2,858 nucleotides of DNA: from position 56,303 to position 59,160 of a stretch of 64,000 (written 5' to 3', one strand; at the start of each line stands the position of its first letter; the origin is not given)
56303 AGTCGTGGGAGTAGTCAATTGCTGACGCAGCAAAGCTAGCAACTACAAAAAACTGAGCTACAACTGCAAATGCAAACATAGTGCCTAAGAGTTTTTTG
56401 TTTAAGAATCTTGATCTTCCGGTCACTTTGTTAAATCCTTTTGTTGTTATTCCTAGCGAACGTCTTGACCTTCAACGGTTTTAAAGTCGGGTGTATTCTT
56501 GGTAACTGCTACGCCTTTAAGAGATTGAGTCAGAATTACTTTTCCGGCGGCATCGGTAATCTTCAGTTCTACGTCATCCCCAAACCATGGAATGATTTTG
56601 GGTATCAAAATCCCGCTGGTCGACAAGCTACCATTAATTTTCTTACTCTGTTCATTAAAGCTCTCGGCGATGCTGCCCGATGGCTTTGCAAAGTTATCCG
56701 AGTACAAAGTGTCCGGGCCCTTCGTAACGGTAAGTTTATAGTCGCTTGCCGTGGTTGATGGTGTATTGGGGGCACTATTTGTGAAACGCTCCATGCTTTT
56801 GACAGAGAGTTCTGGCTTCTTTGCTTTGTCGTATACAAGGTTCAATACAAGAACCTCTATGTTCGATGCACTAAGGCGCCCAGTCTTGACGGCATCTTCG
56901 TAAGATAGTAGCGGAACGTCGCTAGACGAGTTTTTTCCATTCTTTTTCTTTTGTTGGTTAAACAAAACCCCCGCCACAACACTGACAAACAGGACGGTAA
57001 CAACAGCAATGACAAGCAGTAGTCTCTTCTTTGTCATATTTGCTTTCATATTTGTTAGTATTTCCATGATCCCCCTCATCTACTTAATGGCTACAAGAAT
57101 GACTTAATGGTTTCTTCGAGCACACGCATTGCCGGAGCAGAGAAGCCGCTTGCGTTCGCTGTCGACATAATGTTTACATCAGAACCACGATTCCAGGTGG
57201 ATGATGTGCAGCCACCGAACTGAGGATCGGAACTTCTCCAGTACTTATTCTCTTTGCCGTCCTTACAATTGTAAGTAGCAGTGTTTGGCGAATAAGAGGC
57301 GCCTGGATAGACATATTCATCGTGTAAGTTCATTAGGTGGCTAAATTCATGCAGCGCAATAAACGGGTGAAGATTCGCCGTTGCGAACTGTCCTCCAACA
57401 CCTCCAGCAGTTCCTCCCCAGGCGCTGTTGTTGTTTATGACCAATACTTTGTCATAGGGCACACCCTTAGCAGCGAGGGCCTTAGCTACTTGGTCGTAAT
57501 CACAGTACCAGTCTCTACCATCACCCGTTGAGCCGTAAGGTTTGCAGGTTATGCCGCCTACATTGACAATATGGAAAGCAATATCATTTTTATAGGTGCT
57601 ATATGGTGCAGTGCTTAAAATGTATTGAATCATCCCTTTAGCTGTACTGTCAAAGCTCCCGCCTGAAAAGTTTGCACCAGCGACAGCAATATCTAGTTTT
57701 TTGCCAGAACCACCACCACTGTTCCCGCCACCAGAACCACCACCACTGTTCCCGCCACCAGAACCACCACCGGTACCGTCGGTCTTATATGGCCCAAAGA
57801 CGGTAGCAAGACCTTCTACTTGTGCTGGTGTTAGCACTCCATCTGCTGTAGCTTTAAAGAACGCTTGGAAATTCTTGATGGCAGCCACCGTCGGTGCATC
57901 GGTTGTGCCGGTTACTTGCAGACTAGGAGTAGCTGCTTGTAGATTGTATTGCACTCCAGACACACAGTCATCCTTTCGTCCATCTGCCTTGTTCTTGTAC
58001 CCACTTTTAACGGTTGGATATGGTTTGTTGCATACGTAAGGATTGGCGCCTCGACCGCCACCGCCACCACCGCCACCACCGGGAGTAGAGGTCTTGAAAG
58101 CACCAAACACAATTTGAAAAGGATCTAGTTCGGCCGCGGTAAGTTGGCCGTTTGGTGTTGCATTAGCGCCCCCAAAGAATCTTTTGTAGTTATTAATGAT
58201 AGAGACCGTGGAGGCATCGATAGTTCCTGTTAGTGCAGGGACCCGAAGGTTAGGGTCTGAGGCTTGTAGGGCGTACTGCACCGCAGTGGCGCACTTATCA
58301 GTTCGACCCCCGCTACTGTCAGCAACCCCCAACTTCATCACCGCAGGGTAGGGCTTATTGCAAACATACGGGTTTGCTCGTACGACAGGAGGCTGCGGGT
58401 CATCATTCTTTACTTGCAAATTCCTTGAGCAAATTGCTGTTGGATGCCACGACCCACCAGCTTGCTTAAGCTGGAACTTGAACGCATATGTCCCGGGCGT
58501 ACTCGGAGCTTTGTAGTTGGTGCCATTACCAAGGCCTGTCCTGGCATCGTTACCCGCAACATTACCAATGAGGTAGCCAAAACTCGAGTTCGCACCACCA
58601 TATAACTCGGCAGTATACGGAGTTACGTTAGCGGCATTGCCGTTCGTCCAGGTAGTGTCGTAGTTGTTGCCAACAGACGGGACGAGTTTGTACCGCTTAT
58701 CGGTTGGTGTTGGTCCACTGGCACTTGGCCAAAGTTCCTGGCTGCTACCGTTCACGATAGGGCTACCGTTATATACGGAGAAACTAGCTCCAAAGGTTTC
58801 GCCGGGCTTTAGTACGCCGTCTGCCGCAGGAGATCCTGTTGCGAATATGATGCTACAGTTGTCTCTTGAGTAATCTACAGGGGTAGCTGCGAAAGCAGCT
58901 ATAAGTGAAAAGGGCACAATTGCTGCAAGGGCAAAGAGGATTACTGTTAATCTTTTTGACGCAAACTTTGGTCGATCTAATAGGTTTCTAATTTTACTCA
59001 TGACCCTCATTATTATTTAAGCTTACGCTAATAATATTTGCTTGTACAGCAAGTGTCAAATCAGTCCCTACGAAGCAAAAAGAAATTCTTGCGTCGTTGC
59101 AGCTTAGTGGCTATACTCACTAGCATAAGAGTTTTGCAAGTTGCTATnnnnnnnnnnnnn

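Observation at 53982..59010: Tandemly duplicated two-gene cassette: secreted PG-binding M64-like metallopeptidase plus membrane-tethered partner of unknown family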

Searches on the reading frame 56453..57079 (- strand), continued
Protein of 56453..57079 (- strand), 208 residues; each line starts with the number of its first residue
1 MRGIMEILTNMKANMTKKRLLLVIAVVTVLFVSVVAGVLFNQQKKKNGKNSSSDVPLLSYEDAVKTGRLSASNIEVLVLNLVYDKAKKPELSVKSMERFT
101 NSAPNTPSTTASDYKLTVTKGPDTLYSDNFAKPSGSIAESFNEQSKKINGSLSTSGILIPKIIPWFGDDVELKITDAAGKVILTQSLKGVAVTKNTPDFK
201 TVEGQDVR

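Call 73: search_protein_families(library=pfam, proteins=[P0028, P0072, P0027, P0031, P0033, P0041, P0055, P0061, P0063, P0078], max_evalue=0.01)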
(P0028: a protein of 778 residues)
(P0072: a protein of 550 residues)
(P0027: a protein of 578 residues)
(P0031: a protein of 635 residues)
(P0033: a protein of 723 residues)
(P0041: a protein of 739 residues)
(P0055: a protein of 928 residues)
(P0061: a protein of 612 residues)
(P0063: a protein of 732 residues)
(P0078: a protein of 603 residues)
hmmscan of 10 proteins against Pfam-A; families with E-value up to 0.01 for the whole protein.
P0028 (778 aa): 2 families
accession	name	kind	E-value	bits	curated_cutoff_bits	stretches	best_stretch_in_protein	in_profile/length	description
PF09471.16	Peptidase_M64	-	4.6e-08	33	26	1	295-430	9-163/302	IgA Peptidase M64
PF02018.23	CBM_4_9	-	0.00011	23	25.9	1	626-758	1-129/136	Carbohydrate binding domain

P0072 (550 aa): 2 families
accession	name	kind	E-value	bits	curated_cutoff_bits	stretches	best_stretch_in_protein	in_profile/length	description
PF09471.16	Peptidase_M64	-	2.6e-13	50.2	26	1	293-359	106-167/302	IgA Peptidase M64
PF17957.7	Big_7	-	0.0011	20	24.1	1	444-512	13-70/70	Bacterial Ig domain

P0027 (578 aa): 1 family
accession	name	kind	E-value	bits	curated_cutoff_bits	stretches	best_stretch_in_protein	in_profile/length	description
PF09471.16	Peptidase_M64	-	1.6e-08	34.5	26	1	271-348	90-166/302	IgA Peptidase M64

P0031 (635 aa): 2 families
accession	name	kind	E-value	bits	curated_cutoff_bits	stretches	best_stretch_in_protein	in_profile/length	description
PF00404.24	Dockerin_1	-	4.2e-15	56.1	22.9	2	473-527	2-56/57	Dockerin type I domain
PF09471.16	Peptidase_M64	-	2e-10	40.7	26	1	241-383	11-171/302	IgA Peptidase M64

P0033 (723 aa): 4 families
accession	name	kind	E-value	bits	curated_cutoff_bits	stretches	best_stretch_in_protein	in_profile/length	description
PF17957.7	Big_7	-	9.4e-19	68.3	24.1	1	433-500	1-70/70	Bacterial Ig domain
PF01833.30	TIG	-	2.3e-10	40.8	20.9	1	600-688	1-83/84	IPT/TIG domain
PF09471.16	Peptidase_M64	-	6.1e-06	26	26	1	265-391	99-212/302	IgA Peptidase M64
PF24514.1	SpaA_4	-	1.4e-05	26.3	27.3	1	533-591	37-105/107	Prealbumin-like fold domain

P0041 (739 aa): 5 families
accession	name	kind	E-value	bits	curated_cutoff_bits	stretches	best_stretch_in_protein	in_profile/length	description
PF17957.7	Big_7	-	5e-47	158.9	24.1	3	554-621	1-70/70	Bacterial Ig domain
PF09471.16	Peptidase_M64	-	7.2e-11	42.2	26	1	258-383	29-171/302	IgA Peptidase M64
PF19077.6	Big_13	-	1e-09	39.2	27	1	588-639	45-99/102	Bacterial Ig-like domain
PF13750.12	Big_3_3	-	3.8e-08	33.6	27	2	603-686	3-85/157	Bacterial Ig-like domain (group 3)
PF19078.6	Big_12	-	0.0038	17.8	27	1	550-639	1-99/102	Bacterial Ig-like domain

P0055 (928 aa): 8 families
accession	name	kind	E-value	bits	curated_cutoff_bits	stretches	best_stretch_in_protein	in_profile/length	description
PF17957.7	Big_7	-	4.1e-80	264.8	24.1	5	548-612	1-68/70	Bacterial Ig domain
PF09471.16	Peptidase_M64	-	6.7e-15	55.5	26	2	244-310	12-78/302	IgA Peptidase M64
PF06832.18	BiPBP_C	-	3.1e-11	43.5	26.8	1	823-907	5-88/90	Penicillin-Binding Protein C-terminus Family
PF19077.6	Big_13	-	4.1e-09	37.3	27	0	754-820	36-101/102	Bacterial Ig-like domain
PF13750.12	Big_3_3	-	4.7e-07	30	27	0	597-673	3-81/157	Bacterial Ig-like domain (group 3)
PF02494.22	HYR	-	0.001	19.8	21.7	0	888-911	56-79/81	HYR domain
PF16355.11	DUF4982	-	0.0016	18.8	23.9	0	671-715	13-58/61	Domain of unknown function (DUF4982)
PF19017.6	DUF5746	-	0.0054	17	23.6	0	602-634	107-139/175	Domain of unknown function (DUF5746)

P0061 (612 aa): 1 family
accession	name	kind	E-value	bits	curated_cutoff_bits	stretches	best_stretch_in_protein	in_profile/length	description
PF09471.16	Peptidase_M64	-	0.0035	17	26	0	300-374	108-168/302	IgA Peptidase M64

P0063 (732 aa): 4 families
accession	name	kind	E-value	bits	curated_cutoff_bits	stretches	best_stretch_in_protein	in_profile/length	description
PF17957.7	Big_7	-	1.9e-31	108.9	24.1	2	558-626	1-70/70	Bacterial Ig domain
PF09471.16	Peptidase_M64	-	2.5e-11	43.8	26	1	237-381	7-170/302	IgA Peptidase M64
PF13750.12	Big_3_3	-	0.00059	20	27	0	512-578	3-69/157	Bacterial Ig-like domain (group 3)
PF19077.6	Big_13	-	0.00086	20.2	27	1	601-645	57-100/102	Bacterial Ig-like domain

P0078 (603 aa): 2 families
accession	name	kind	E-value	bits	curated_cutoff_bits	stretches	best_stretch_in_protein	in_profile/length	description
PF09471.16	Peptidase_M64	-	1.8e-09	37.7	26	1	263-355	74-167/302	IgA Peptidase M64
PF00404.24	Dockerin_1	-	0.00018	22.1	22.9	1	551-597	1-52/57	Dockerin type I domain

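Call 77: search_protein_families(library=pfam, proteins=[P0028], max_evalue=10)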
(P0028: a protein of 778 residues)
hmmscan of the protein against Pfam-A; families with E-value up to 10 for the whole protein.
P0028 (778 aa): 2 families
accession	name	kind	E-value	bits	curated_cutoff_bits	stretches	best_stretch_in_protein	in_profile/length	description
PF09471.16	Peptidase_M64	-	4.6e-08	33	26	1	295-430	9-163/302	IgA Peptidase M64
PF02018.23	CBM_4_9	-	0.00011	23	25.9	1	626-758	1-129/136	Carbohydrate binding domain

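Call 85: find_encoding_contigs(protein=P0020, flank=3500, max_places=1)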
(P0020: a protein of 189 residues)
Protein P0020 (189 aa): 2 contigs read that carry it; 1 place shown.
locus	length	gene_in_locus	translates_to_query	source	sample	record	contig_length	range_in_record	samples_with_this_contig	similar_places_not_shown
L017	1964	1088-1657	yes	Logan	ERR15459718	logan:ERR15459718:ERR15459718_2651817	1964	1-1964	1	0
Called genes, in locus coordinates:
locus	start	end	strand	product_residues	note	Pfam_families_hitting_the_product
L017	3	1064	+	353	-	?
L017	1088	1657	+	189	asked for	-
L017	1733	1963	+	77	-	?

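Call 86: find_encoding_contigs(protein=P0040, flank=3500, max_places=1)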
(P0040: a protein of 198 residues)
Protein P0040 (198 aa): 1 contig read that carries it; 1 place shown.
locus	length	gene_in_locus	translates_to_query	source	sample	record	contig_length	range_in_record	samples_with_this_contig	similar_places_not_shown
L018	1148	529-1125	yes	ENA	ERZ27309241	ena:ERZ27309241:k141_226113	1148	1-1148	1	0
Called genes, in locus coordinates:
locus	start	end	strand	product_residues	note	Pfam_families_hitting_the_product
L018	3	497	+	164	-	?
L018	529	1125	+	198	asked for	-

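Call 87: find_encoding_contigs(protein=P0058, flank=3500, max_places=1)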
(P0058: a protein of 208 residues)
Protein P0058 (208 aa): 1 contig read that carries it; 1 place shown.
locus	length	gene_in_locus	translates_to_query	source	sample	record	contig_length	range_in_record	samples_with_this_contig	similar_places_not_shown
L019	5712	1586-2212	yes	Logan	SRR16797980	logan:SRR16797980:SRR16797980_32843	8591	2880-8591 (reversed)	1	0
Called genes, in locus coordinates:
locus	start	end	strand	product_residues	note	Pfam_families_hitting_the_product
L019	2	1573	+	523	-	?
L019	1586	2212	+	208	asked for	-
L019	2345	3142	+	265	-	PF00121:TIM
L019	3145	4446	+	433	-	-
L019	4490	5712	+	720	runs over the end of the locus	PF00580:UvrD-helicase, PF01443:Viral_helicase1 (faint), PF13245:AAA_19, PF13604:AAA_30 (weak), PF13361:UvrD_C, PF13538:UvrD_C_2, PF21196:PcrA_UvrD_tudor (weak)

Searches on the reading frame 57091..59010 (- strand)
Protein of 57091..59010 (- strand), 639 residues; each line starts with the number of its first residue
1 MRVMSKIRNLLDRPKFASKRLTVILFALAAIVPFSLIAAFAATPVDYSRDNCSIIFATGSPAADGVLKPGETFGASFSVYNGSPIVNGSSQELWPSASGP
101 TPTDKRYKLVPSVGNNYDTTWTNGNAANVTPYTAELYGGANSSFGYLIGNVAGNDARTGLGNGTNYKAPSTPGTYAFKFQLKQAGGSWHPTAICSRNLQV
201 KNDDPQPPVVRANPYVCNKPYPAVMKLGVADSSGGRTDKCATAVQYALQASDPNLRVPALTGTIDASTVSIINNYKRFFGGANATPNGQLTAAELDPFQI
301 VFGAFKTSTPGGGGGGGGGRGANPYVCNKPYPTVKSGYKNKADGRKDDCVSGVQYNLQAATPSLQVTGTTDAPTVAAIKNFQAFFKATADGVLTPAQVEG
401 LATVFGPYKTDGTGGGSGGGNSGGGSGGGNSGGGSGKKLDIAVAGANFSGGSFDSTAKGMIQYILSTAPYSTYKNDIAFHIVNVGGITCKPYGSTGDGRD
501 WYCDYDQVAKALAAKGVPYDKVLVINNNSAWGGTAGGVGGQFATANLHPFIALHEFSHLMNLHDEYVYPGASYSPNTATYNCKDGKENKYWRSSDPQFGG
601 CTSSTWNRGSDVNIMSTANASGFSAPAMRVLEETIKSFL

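Call 3: search_protein_families(library=pfam, proteins=[window:57091-59010:-], max_evalue=1)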
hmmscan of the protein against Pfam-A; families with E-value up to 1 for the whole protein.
window:57091-59010:- (639 aa): 2 families
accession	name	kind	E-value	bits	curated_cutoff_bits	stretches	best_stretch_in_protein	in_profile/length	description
PF09471.16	Peptidase_M64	-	6.8e-08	32.4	26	1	495-571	87-165/302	IgA Peptidase M64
PF01471.23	PG_binding_1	-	9.3e-08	32.6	23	1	353-398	8-54/57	Putative peptidoglycan binding domain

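Call 4: search_protein_families(library=ncbifam, proteins=[window:57091-59010:-], max_evalue=1)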
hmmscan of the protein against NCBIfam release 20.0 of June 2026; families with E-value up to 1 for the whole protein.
window:57091-59010:- (639 aa): 0 families

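Call 11: find_homologous_proteins(query=window:57091-59010:-, max_evalue=0.001)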
Query window:57091-59010:- (639 aa): 4 proteins with E <= 0.001 among 8000 candidates.
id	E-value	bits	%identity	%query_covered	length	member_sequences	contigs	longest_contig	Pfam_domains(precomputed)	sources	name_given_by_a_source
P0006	0.0e+0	1345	92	100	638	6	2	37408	PF09471.16,PF01471.24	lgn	-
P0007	2.2e-169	583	50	96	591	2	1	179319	PF01471.24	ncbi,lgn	-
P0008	4.9e-42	162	35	50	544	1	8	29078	PF09471.16,PF13946.12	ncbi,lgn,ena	-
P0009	6.7e-34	135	31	50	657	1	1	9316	PF09471.16,PF01471.24,PF13946.12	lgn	-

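Call 21: find_encoding_contigs(protein=P0008, flank=6000, max_places=4)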
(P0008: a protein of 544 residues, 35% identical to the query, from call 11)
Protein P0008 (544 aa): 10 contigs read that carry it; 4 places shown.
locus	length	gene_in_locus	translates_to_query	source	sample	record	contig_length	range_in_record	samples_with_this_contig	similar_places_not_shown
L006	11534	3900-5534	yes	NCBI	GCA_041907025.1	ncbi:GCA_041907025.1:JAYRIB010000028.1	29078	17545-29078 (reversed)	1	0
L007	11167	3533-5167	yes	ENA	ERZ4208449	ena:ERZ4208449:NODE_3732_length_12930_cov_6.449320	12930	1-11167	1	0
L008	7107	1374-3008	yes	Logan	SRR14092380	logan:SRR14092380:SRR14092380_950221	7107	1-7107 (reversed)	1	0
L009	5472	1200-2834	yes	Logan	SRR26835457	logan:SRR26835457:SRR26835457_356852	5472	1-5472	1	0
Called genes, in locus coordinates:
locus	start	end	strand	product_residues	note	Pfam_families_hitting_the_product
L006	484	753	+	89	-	PF13376:OmdA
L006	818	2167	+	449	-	PF03616:Glt_symporter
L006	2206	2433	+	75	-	-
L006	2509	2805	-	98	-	-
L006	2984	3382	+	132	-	PF23636:DUF7144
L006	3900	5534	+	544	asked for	PF13946:DUF4214, PF09471:Peptidase_M64 (weak)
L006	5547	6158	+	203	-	-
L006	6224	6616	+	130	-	PF18936:DUF5684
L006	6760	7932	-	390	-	PF00370:FGGY_N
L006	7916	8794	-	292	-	PF02558:ApbA (faint), PF03807:F420_oxidored (faint), PF01210:NAD_Gly3P_dh_N, PF07479:NAD_Gly3P_dh_C, PF20618:GPD_NAD_C_bact (faint)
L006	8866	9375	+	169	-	-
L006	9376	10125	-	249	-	PF13489:Methyltransf_23, PF08241:Methyltransf_11, PF08242:Methyltransf_12, PF13649:Methyltransf_25, PF13847:Methyltransf_31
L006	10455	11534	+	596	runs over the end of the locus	PF00664:ABC_membrane, PF00005:ABC_tran, PF02463:SMC_N (faint)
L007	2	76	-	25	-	?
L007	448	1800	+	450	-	PF03616:Glt_symporter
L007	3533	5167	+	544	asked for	PF13946:DUF4214, PF09471:Peptidase_M64 (weak)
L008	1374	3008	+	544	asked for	PF13946:DUF4214, PF09471:Peptidase_M64 (weak)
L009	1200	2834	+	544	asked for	PF13946:DUF4214, PF09471:Peptidase_M64 (weak)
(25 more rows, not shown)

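Call 22: find_encoding_contigs(protein=P0009, flank=6000, max_places=3)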
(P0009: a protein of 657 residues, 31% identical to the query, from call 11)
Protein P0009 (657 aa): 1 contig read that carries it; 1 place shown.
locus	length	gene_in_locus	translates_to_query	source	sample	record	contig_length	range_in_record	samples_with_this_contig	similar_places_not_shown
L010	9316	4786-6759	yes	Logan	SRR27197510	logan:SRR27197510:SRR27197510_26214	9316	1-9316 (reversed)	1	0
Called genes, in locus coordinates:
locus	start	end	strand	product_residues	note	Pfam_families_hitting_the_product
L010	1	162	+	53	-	?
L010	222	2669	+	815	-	PF00133:tRNA-synt_1, PF00750:tRNA-synt_1d (faint), PF09334:tRNA-synt_1g, PF13603:tRNA-synt_1_2, PF00133:tRNA-synt_1, PF08264:Anticodon_1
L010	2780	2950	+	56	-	-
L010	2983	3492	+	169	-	PF01029:NusB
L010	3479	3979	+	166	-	PF00293:NUDIX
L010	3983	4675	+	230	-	PF22935:RM44_endonuclase (weak), PF14622:Ribonucleas_3_3, PF00636:Ribonuclease_3, PF22892:DSRM_MRPL44 (weak), PF00035:dsrm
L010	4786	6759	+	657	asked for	PF13946:DUF4214, PF01471:PG_binding_1, PF09471:Peptidase_M64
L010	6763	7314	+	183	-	-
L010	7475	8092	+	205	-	-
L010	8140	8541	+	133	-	PF00886:Ribosomal_S16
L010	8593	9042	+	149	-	PF13083:KH_KhpA-B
